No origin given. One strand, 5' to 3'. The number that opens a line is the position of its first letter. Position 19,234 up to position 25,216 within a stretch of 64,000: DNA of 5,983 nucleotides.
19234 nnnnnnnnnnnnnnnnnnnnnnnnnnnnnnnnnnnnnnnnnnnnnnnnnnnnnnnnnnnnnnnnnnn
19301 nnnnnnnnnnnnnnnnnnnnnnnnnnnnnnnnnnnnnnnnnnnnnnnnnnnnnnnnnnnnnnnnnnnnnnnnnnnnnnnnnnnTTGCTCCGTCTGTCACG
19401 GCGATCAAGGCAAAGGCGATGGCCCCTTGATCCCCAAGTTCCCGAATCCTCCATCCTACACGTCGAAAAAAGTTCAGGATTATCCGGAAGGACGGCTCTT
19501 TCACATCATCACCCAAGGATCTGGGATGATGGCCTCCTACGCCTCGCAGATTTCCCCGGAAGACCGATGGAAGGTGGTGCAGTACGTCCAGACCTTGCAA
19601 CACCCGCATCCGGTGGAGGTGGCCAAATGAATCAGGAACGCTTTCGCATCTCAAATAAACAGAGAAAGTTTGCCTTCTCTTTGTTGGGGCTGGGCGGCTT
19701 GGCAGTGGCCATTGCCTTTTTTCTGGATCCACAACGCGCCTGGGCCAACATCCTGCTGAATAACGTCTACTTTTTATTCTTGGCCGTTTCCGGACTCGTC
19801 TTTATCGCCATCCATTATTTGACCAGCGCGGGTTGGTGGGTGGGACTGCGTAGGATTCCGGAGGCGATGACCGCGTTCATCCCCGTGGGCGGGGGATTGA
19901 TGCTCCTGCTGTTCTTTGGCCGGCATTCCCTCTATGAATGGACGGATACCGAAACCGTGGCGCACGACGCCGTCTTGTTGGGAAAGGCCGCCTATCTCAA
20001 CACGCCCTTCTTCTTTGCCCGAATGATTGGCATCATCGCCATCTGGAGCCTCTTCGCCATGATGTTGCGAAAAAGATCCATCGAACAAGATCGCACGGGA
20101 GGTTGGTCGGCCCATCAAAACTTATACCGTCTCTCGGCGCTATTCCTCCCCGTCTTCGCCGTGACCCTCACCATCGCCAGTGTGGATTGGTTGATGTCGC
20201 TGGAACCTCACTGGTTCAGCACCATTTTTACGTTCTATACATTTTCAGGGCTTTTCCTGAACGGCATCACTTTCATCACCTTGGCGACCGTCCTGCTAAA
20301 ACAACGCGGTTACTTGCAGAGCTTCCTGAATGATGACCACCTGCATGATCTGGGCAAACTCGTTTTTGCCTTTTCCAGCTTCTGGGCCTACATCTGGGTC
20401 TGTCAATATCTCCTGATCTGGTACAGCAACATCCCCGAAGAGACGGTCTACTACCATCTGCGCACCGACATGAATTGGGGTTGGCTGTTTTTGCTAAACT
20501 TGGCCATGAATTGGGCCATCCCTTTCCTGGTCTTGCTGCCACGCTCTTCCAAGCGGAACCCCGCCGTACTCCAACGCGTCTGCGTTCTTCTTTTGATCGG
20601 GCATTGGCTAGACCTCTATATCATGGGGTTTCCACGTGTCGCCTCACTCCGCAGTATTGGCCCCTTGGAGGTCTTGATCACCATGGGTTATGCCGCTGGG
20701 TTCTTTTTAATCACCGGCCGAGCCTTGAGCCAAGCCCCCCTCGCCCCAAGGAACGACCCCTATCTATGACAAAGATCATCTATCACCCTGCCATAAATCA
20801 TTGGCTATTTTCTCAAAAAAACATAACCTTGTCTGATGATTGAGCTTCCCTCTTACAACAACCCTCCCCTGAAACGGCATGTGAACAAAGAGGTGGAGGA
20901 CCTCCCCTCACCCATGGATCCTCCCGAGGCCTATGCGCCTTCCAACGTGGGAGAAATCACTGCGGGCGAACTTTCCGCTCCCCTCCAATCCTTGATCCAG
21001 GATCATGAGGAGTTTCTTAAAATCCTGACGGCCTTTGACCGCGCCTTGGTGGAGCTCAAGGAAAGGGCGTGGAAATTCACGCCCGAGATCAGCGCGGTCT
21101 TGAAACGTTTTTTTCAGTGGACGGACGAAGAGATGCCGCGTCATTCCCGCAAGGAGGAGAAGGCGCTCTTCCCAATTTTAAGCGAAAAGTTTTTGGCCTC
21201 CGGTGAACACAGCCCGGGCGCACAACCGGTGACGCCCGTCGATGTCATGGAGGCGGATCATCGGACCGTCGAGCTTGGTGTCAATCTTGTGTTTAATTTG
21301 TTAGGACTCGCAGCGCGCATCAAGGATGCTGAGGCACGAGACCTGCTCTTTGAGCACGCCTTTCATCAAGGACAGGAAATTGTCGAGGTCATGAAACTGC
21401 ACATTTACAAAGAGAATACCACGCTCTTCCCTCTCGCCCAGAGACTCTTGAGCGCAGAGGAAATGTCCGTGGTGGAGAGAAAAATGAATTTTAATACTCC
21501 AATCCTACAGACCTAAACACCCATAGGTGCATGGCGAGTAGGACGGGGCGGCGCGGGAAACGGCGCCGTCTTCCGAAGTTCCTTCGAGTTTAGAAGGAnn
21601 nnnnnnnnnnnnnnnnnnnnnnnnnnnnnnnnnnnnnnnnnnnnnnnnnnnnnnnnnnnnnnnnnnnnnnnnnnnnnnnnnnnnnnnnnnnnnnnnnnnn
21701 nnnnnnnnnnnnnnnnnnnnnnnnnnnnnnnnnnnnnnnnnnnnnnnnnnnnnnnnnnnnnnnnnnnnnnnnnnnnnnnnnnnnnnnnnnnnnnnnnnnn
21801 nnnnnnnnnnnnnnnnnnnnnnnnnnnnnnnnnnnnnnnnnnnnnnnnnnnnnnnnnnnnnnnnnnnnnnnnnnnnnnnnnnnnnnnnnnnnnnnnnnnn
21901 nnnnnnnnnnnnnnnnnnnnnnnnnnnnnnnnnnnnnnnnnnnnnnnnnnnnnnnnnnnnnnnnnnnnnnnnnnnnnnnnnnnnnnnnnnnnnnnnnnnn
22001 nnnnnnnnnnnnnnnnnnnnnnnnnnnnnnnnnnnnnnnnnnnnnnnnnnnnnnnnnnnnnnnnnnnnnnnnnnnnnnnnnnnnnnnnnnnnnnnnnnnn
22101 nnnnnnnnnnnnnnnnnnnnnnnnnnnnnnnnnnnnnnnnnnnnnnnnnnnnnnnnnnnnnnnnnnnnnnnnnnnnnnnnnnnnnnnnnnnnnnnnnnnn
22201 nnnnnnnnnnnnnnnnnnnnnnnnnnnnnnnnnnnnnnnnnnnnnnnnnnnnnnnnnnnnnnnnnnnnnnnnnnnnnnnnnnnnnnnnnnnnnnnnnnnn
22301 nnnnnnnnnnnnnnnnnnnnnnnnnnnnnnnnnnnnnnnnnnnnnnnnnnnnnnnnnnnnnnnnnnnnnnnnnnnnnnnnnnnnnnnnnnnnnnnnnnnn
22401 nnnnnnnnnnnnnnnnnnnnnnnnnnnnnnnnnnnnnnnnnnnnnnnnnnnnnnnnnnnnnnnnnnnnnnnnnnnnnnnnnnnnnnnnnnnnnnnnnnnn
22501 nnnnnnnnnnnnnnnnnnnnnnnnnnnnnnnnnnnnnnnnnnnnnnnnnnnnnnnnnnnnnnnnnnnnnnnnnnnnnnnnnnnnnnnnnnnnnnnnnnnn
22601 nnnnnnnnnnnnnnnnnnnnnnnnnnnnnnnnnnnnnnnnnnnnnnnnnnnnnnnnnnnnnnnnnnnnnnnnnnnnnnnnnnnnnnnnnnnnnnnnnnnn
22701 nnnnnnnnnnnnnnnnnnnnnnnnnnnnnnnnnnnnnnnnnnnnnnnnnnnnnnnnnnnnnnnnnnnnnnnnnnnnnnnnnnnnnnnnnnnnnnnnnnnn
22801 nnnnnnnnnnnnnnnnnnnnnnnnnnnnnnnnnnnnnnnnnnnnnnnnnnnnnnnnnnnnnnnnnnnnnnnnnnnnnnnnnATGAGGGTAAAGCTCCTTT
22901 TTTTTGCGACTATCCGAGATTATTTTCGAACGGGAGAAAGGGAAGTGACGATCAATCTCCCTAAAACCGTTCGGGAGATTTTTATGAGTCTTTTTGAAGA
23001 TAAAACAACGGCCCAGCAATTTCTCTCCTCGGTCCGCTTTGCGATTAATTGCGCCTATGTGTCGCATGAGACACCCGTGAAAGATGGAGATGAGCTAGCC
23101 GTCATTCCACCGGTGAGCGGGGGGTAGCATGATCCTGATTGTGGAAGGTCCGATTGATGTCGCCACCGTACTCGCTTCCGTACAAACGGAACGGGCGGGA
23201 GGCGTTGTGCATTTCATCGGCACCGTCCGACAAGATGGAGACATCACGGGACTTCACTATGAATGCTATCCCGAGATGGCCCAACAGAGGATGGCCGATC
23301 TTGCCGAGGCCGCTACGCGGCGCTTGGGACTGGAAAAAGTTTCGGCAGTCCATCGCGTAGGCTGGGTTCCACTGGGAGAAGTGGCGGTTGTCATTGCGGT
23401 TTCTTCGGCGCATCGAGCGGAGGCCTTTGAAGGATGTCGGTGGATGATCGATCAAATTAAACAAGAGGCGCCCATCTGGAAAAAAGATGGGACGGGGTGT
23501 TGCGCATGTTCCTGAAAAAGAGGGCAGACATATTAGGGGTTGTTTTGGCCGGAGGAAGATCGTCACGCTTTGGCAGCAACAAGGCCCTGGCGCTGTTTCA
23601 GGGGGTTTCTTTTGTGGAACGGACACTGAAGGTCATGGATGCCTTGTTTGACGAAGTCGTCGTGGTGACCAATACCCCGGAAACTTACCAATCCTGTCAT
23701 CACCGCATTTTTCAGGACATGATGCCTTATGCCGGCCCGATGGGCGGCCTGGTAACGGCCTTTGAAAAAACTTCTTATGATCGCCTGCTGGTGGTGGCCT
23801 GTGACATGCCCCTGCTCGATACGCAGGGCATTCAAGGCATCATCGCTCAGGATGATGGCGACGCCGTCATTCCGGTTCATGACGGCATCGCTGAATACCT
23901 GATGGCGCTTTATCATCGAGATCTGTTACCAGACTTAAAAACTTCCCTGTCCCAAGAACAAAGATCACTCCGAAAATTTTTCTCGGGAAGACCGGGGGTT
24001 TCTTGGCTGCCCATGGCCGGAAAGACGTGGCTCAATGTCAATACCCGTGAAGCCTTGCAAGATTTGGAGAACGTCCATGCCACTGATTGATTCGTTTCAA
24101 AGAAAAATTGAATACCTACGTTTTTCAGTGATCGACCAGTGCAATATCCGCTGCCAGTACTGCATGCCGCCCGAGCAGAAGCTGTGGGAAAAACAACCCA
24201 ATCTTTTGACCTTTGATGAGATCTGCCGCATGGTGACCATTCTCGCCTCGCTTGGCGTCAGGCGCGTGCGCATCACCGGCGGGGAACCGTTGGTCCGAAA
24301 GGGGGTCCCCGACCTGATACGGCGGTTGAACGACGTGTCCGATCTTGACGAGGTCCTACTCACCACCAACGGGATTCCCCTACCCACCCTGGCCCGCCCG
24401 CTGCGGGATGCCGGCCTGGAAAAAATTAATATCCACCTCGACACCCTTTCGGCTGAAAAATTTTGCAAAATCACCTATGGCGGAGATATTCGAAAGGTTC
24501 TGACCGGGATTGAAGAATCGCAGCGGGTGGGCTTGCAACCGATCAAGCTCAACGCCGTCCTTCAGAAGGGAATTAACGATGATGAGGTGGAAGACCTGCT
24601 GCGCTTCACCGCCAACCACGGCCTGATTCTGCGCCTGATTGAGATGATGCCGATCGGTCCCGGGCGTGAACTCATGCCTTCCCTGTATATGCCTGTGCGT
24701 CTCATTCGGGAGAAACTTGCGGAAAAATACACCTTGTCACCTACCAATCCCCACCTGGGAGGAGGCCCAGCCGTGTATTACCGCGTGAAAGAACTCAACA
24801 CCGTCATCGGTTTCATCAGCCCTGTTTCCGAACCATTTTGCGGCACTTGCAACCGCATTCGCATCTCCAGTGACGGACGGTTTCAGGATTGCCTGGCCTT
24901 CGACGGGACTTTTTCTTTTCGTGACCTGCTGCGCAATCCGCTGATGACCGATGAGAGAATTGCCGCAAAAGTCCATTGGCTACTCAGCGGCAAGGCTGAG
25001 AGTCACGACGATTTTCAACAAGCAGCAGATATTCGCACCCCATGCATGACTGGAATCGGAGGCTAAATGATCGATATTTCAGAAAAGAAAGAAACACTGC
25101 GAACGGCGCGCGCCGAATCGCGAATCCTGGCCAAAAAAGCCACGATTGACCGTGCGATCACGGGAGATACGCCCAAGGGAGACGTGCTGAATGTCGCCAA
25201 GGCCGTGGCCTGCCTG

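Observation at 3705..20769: Nitrate reductase operon run-on into a complete alternative complex III (actABCDEF) operon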

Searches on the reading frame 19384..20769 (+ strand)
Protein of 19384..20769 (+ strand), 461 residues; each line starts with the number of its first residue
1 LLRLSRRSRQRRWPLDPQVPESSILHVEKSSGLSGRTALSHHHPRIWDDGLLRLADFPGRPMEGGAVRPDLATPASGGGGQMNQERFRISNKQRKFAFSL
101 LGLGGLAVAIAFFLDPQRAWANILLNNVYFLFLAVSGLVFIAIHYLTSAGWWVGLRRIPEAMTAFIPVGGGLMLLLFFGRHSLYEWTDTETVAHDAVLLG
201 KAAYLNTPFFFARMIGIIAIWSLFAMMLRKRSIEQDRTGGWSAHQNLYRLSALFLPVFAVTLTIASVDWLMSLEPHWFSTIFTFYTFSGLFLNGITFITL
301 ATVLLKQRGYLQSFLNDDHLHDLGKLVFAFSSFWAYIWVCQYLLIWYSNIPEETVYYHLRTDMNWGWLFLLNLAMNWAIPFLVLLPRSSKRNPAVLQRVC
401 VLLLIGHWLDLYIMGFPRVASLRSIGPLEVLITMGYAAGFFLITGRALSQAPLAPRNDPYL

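Call 4: search_protein_families(library=pfam, proteins=[window:19384-20769:+])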
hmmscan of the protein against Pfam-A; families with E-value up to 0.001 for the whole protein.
window:19384-20769:+ (461 aa): 0 families

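Call 58: search_solved_structures(query=window:19627-20769:+, max_evalue=0.01)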
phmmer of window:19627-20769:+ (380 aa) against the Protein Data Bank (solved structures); distinct sequences matched with E-value up to 0.01: 8.
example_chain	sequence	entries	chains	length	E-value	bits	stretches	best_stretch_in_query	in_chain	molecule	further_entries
6f0k_F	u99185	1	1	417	7.3e-69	236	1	4-380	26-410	ActF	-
6btm_F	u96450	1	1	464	3e-61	210.9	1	37-380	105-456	Alternative Complex III subunit F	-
6lod_F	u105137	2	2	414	5.8e-42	147.4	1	23-324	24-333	Uncharacterized protein ActF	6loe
8k9e_F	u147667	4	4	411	4.7e-40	141.1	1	16-379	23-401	Quinol:cytochrome c oxidoreductase quinone-binding subunit 2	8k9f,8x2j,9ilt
6f0k_C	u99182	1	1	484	3.9e-12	49.2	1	159-334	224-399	Polysulphide reductase NrfD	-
6btm_C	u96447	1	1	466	6.8e-07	32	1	33-332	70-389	Alternative Complex III subunit C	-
6lod_C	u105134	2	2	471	2.7e-05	26.7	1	168-333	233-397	Polysulphide reductase NrfD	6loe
8k9e_C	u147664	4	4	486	0.0005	22.5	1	38-333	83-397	Polysulphide reductase NrfD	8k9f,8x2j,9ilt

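Call 69: search_protein_families(library=ncbifam, proteins=[window:19627-20769:+], max_evalue=0.001)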
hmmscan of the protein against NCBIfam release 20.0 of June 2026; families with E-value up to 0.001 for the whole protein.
window:19627-20769:+ (380 aa): 0 families

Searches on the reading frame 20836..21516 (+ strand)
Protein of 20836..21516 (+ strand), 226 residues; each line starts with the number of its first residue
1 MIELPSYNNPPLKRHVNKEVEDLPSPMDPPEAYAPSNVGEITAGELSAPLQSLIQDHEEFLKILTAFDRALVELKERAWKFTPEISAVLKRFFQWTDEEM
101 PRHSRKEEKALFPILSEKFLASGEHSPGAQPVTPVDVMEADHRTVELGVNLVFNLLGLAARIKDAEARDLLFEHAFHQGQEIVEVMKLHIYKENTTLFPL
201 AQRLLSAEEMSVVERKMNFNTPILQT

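Call 4: search_protein_families(library=pfam, proteins=[window:20836-21516:+])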
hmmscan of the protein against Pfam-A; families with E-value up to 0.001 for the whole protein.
window:20836-21516:+ (226 aa): 1 family
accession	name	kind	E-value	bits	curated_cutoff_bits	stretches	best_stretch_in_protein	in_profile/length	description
PF01814.28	Hemerythrin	-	3.9e-11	43.9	25.3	1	50-201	3-127/127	Hemerythrin HHE cation binding domain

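Call 69: search_protein_families(library=ncbifam, proteins=[window:20836-21516:+], max_evalue=0.001)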
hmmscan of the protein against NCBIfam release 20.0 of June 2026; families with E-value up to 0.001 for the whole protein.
window:20836-21516:+ (226 aa): 3 families
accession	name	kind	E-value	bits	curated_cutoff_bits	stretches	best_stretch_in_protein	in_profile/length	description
TIGR03652.1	FeS_repair_RIC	equivalog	1.4e-08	34.8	204.7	1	84-199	106-214/216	iron-sulfur cluster repair di-iron protein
NF008221.0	PRK10992.1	equivalog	3.5e-06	26.7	254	1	83-202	109-217/220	iron-sulfur cluster repair protein YtfE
NF053874.1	persist_PA2171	equivalog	0.00016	21.5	190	0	52-219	6-142/157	PA2171 family ribosome-binding persister protein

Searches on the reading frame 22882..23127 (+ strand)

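Call 4: search_protein_families(library=pfam, proteins=[window:22882-23127:+])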
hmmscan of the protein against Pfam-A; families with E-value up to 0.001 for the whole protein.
window:22882-23127:+ (81 aa): 1 family
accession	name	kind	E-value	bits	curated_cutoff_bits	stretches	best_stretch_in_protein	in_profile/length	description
PF02597.26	ThiS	-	4.5e-15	56.4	22.5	1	6-81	2-76/76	ThiS family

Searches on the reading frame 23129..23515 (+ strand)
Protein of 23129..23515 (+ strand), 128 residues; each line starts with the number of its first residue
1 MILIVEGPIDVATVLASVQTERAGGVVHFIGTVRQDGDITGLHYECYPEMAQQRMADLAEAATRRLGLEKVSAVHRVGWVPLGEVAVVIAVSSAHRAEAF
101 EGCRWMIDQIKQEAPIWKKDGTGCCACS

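Call 4: search_protein_families(library=pfam, proteins=[window:23129-23515:+])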
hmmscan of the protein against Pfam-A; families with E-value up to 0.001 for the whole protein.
window:23129-23515:+ (128 aa): 1 family
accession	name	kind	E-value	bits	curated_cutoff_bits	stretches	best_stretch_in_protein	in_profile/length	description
PF02391.22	MoaE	-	3.6e-36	124.3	23.4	1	5-113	2-114/114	MoaE protein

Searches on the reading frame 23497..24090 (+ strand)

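Call 7: search_protein_families(library=pfam, proteins=[window:23497-24090:+])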
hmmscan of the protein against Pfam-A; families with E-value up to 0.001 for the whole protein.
window:23497-24090:+ (197 aa): 1 family
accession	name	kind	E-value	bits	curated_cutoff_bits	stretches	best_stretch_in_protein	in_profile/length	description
PF12804.13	NTP_transf_3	-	7.2e-36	124.2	27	1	14-162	1-154/160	MobA-like NTP transferase domain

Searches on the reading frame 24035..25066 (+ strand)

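Call 7: search_protein_families(library=pfam, proteins=[window:24035-25066:+])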
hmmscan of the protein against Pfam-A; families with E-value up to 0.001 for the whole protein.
window:24035-25066:+ (343 aa): 3 families
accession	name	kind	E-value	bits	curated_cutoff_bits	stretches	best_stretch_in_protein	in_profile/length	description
PF06463.18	Mob_synth_C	-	2.8e-29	102.1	37.4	1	199-325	3-127/128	Molybdenum Cofactor Synthesis C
PF04055.27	Radical_SAM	-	6.9e-29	101.6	29.5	1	31-191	2-165/166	Radical SAM superfamily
PF13353.11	Fer4_12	-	7.9e-05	23.4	22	1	33-134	12-112/137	4Fe-4S single cluster domain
